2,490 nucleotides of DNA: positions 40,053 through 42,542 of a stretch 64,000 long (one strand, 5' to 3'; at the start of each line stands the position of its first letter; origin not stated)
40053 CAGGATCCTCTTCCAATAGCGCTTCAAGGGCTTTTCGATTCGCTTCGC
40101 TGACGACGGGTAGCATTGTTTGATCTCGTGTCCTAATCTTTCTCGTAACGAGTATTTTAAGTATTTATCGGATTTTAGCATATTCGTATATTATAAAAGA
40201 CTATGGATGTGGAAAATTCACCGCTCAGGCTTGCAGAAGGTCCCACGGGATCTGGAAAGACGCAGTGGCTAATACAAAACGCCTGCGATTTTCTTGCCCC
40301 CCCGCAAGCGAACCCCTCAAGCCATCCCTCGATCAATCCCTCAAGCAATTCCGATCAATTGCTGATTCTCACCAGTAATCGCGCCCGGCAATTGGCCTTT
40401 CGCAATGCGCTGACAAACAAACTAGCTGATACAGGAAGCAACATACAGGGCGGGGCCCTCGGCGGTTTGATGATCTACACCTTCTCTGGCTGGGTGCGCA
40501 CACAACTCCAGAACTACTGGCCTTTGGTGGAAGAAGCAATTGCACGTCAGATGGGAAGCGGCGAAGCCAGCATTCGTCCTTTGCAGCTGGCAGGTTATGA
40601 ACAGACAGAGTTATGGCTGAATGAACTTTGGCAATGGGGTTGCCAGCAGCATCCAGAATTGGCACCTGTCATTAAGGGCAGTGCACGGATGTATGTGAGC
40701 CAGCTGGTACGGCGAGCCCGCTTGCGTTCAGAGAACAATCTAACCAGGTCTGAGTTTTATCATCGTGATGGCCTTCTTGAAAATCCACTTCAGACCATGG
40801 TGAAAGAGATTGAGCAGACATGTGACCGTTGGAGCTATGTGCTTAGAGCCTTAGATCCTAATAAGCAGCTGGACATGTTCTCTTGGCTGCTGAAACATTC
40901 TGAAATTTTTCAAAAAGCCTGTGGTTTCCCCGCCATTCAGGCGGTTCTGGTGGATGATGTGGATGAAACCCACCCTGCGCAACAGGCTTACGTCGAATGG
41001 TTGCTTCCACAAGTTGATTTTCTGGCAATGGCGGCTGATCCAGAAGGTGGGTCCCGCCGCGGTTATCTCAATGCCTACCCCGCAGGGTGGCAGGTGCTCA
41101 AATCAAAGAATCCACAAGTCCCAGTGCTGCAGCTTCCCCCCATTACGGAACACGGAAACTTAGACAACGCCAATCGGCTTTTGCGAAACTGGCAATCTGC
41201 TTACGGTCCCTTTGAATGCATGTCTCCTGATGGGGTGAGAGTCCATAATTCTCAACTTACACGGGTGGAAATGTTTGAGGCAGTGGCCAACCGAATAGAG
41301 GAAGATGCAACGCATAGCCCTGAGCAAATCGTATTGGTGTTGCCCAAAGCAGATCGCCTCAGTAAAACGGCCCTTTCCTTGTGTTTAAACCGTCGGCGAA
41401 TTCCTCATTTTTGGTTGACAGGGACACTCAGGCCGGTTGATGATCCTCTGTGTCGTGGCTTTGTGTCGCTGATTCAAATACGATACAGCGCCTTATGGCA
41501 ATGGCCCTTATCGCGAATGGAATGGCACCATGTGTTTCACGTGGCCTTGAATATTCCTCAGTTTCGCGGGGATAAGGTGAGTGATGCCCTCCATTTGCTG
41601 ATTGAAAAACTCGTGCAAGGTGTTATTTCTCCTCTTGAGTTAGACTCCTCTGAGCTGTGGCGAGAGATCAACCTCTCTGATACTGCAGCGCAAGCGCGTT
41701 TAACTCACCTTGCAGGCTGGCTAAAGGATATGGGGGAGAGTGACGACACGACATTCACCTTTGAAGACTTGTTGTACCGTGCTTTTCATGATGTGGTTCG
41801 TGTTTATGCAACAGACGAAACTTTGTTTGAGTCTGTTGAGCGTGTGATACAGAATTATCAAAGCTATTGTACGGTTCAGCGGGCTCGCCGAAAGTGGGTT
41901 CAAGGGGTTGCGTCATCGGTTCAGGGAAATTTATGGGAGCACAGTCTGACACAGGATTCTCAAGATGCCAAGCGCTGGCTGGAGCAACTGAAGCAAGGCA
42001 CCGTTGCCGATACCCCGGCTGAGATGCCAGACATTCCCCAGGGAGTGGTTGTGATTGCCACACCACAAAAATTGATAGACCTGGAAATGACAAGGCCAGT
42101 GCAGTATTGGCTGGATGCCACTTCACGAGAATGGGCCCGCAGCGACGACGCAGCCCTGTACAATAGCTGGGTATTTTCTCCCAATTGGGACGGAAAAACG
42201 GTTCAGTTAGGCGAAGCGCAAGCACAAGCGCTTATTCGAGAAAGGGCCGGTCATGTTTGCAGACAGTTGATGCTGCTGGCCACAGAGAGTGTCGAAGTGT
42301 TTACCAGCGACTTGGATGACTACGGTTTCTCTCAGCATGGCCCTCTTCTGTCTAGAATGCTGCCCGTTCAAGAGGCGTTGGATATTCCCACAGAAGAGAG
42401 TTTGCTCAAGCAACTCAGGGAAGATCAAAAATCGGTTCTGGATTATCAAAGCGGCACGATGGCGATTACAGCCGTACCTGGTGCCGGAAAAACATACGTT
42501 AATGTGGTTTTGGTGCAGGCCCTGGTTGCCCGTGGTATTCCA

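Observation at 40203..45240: Unusual helicase-nuclease: fused AddB-like plus UvrD-like tandem helicase with a separate, translationally coupled Cas4/AddB-type Fe-S nuclease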

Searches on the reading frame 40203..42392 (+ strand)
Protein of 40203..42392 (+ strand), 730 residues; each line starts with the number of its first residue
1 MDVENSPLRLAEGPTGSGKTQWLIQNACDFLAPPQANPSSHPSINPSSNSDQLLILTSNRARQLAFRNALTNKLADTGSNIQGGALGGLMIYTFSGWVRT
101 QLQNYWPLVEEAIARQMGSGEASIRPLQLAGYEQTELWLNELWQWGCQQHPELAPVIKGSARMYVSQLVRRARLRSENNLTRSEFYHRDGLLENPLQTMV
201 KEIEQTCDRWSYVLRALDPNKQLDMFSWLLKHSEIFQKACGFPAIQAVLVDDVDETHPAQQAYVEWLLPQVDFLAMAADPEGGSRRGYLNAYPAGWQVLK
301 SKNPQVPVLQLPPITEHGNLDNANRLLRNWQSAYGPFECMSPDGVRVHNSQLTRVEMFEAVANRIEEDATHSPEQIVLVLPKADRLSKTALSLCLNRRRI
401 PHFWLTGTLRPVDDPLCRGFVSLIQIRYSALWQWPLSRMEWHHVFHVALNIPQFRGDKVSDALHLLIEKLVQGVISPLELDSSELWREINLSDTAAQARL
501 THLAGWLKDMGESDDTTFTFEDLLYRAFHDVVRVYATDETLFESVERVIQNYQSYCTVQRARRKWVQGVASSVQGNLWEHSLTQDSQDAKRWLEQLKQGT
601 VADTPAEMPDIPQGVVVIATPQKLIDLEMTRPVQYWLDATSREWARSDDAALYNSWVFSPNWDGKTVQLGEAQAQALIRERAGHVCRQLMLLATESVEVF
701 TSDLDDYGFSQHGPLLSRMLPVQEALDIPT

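Call 12: search_solved_structures(query=window:40203-42392:+, max_evalue=10)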
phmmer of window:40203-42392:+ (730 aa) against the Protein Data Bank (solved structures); distinct sequences matched with E-value up to 10: 1.
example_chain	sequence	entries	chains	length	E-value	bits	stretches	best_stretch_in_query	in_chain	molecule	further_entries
6hiv_A9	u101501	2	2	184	0.65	11.3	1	130-183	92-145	bL36m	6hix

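Call 22: predict_structure(alignment_id=A1)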
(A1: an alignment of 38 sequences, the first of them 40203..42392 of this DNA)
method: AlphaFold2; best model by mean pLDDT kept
length: 730 residues; sequences in the alignment: 38
mean_pLDDT: 86.7   pTM: 0.88
mean pLDDT of the five models: 86.7, 85.2, 84.7, 83.8, 82.2
residues with pLDDT >= 90: 457; 70-90: 182; 50-70: 67; < 50: 24
segments of 3 or more residues with pLDDT < 50: 289-291, 576-582, 723-730
pLDDT, mean of each block of 10 residues (from residue 1): 72 92 95 67 58 93 93 83 68 95 92 80 62 90 95 94 93 92 92 92 93 90 95 94 90 90 92 92 62 71 86 69 95 92 94 97 97 97 90 95 87 92 93 92 93 75 93 93 91 93 94 70 94 92 91 88 81 50 75 90 81 96 91 97 88 83 75 88 93 96 93 93 45
secondary structure, 60 per line:
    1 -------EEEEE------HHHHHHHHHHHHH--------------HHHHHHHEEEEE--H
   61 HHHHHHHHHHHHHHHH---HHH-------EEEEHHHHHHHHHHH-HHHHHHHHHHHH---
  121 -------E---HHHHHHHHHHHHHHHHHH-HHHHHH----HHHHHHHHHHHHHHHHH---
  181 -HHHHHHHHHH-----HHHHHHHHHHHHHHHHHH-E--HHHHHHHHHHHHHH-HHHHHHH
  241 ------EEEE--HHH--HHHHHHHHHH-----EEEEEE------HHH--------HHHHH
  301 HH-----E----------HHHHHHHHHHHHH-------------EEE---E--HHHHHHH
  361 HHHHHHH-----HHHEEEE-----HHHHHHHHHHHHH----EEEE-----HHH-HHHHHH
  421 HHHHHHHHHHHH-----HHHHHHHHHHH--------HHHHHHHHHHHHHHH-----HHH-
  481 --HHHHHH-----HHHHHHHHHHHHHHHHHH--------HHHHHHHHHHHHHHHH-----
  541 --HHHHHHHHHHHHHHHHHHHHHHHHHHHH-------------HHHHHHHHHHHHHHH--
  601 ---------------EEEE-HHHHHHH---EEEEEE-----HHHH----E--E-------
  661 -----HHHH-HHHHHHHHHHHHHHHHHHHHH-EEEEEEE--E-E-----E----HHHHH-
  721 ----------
elements in order (helices of 4 or more, strands of 3 or more residues): E8-12 H19-31 H46-52 E53-57 H60-76 E90-93 H94-104 H106-117 H132-149 H151-156 H161-177 H182-191 H197-214 H219-232 H234-240 E247-250 H258-267 E273-278 H296-302 H319-331 E345-347 H354-367 E376-379 H385-397 E402-405 H415-432 H438-448 H457-471 H483-488 H494-511 H520-535 H543-570 H584-598 E616-619 H621-627 E631-636 H642-645 H666-669 H671-691 E693-699 H715-719

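Call 25: fold_search(model_id=the predicted structure, library=pdb)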
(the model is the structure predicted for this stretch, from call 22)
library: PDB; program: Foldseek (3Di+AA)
matches with E <= 10: 315; with E <= 0.001: 65
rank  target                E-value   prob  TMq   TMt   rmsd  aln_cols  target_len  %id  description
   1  4cej_B                4.1e-17  1.00  0.52  0.36  10.3       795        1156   13  Crystal structure of AddAB-DNA-ADPNP complex at 3 Angstrom resolution (released 2014-03-12)
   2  2is1_A                6.1e-17  1.00  0.52  0.57  14.4       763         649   14  Crystal structure of UvrD-DNA-SO4 complex (released 2007-01-09)
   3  2is6_B                8.0e-17  1.00  0.50  0.56  14.0       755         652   14  Crystal structure of UvrD-DNA-ADPMgF3 ternary complex (released 2007-01-09)
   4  4cei_B                1.3e-16  1.00  0.54  0.37  10.0       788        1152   13  Crystal structure of ADPNP-bound AddAB with a forked DNA substrate (released 2014-03-12)
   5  2is4_B                1.3e-16  1.00  0.50  0.56  14.1       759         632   14  Crystal structure of UvrD-DNA-ADPNP ternary complex (released 2007-01-09)
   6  4c2t_A                1.3e-16  1.00  0.49  0.54  15.8       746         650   14  Crystal structure of full length Deinococcus radiodurans UvrD in complex with DNA (released 2013-10-30)
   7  2is2_A                3.0e-16  1.00  0.51  0.57  14.9       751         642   13  Crystal structure of UvrD-DNA binary complex (released 2007-01-09)
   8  4c30_F                3.2e-16  1.00  0.48  0.55  14.9       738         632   15  Crystal structure of Deinococcus radiodurans UvrD in complex with DNA, form 2 (released 2013-10-30)
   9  4c2t_C                3.7e-16  1.00  0.50  0.56  15.1       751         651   14  Crystal structure of full length Deinococcus radiodurans UvrD in complex with DNA (released 2013-10-30)
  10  3u4q_B                4.0e-16  1.00  0.54  0.37  10.4       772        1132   13  Structure of AddAB-DNA complex at 2.8 angstroms (released 2012-03-21)
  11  2is6_A                5.5e-16  1.00  0.49  0.54  16.3       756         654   14  Crystal structure of UvrD-DNA-ADPMgF3 ternary complex (released 2007-01-09)
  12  4c2t_B                6.5e-16  1.00  0.51  0.57  15.2       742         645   13  Crystal structure of full length Deinococcus radiodurans UvrD in complex with DNA (released 2013-10-30)
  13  4c30_I                8.5e-16  1.00  0.50  0.57  14.7       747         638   14  Crystal structure of Deinococcus radiodurans UvrD in complex with DNA, form 2 (released 2013-10-30)
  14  3u44_B                8.5e-16  1.00  0.54  0.37   9.5       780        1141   14  Crystal structure of AddAB-DNA complex (released 2012-03-21)
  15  4ceh_B                8.5e-16  1.00  0.52  0.36  10.3       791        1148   14  Crystal structure of AddAB with a forked DNA substrate (released 2014-03-12)
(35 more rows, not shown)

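Call 37: search_solved_structures(query=A3, max_evalue=10, show_alignments=2)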
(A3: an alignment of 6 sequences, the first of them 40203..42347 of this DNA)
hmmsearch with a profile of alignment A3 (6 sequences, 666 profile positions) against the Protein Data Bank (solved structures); distinct sequences matched with E-value up to 10: 14.
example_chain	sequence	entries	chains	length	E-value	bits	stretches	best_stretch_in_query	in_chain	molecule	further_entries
3lfu_A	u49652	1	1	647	0.00039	22.1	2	9-78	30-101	DNA helicase II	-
2is1_A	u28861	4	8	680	0.00046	21.8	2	9-78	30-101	DNA helicase II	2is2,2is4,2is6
1uaa_A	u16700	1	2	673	0.0018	19.9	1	188-253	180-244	PROTEIN (ATP-DEPENDENT DNA HELICASE REP.)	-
1qhh_A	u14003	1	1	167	0.0084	17.7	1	8-70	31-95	PROTEIN (PCRA (SUBUNIT))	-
2pjr_A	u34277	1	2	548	0.03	15.8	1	9-70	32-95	PROTEIN (HELICASE PCRA)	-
1pjr_A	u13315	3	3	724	0.052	15.1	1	9-70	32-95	PCRA | ATP-DEPENDENT HELICASE PCRA | HELICASE PCRA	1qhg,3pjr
7adz_0A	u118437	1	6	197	0.15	13.6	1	319-411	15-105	cap protein (Algo1)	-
5cwb_A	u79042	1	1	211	0.27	12.7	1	464-546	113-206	Designed helical repeat protein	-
9wt1_A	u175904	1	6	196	0.61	11.5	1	319-411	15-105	Pvc16 N-terminal domain-containing protein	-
2x12_A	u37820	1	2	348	0.67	11.4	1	146-207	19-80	FIMBRIAE-ASSOCIATED PROTEIN FAP1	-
6ppj_A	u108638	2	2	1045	0.68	11.4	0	206-265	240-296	ATP-dependent DNA helicase (UvrD/REP)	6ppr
9np6_A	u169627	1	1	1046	0.68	11.4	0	206-265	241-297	DNA 3'-5' helicase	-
7sjr_A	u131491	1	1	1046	0.68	11.4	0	206-265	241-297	DNA helicase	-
4n0n_A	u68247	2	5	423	2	9.8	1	4-26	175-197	Replicase polyprotein 1ab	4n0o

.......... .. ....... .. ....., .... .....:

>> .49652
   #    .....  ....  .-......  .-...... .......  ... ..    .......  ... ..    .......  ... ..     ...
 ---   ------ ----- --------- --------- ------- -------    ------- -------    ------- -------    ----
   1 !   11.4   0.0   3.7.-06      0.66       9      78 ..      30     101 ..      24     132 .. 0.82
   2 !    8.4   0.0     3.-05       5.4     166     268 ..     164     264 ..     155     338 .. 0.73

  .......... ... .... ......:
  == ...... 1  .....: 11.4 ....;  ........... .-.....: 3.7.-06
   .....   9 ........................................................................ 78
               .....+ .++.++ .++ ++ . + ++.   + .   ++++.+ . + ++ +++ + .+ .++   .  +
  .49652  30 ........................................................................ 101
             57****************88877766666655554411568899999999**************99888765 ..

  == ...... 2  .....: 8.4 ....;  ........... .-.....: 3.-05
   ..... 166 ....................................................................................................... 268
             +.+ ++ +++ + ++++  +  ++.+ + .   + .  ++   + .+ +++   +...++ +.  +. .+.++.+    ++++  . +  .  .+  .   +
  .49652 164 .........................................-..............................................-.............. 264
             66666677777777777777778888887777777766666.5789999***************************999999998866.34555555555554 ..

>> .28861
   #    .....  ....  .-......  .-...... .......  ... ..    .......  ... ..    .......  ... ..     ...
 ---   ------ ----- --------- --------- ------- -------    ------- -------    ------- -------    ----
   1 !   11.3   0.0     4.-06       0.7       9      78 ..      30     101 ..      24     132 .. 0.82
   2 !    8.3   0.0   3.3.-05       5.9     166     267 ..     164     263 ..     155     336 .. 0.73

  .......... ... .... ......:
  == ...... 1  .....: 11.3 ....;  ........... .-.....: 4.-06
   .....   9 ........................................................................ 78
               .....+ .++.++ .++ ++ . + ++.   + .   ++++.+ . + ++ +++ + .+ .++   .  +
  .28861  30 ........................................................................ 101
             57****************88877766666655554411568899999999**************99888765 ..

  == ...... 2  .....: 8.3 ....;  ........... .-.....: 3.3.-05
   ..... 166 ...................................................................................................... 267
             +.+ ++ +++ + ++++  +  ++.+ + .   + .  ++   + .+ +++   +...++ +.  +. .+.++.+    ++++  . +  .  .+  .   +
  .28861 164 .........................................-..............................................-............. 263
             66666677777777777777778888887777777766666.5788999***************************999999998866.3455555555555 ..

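Call 45: search_protein_representatives(alignment_id=A3)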
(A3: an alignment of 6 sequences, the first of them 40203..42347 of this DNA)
Query: 6 sequences, 666 profile positions. Proteins with E-value up to 0.001 (for the whole library): 768; up to 1e-10: 454; up to 1e-30: 179. The best 150 are listed.
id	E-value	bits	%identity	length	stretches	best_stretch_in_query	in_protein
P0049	3.6e-296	1000.4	-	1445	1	3-666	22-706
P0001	1.1e-282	955.8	-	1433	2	3-666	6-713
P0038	9.3e-264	893.3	-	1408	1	3-666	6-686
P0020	6.9e-240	814.4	-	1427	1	4-666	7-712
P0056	1.8e-237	806.4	-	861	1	4-666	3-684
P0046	8.8e-230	781.0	-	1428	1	5-666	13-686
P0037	1.3e-220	750.7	-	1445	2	4-665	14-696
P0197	9.9e-216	734.5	-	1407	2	10-666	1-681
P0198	7.4e-213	725.1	-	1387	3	6-664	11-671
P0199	3.8e-208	709.5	-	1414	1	3-666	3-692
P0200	3.8e-198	676.5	-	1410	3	3-666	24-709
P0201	4.1e-198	676.3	-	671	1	6-637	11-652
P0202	1.8e-193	661.0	-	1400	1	5-662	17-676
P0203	7.0e-193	659.0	-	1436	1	3-666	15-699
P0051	3.1e-187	640.4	-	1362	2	6-665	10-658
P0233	1.4e-86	307.8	-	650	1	6-666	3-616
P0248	3.5e-62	227.1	-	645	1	8-666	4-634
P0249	1.3e-60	222.0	-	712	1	6-666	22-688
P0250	1.7e-58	214.9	-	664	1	4-665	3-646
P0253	1.7e-55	205.1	-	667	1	6-666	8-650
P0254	1.3e-54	202.2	-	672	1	7-666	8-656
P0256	9.4e-54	199.3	-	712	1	6-666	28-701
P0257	1.3e-53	198.8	-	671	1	6-665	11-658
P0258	5.0e-53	196.9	-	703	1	7-666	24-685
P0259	7.5e-52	193.0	-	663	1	5-666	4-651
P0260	4.5e-50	187.1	-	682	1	3-666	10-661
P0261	4.2e-49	183.9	-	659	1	3-663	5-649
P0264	1.3e-48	182.3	-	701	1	4-666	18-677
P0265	5.1e-48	180.4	-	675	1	4-666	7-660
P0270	1.4e-47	178.9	-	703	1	5-665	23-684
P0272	3.7e-47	177.5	-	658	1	12-666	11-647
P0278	3.9e-45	170.8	-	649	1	1-666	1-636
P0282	1.3e-43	165.7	-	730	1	5-666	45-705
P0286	4.6e-43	164.0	-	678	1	6-662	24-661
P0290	2.4e-42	161.6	-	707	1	5-666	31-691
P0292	2.0e-41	158.5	-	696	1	5-666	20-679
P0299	5.8e-41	157.0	-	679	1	6-666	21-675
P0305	5.5e-40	153.8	-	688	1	6-665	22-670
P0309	3.3e-39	151.2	-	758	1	5-666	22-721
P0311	1.3e-38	149.2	-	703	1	8-660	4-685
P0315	3.4e-37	144.6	-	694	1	5-666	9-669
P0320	2.0e-36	142.1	-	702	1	5-665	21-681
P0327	5.2e-36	140.7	-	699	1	4-665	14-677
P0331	5.4e-35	137.3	-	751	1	5-665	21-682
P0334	2.4e-34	135.2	-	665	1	5-666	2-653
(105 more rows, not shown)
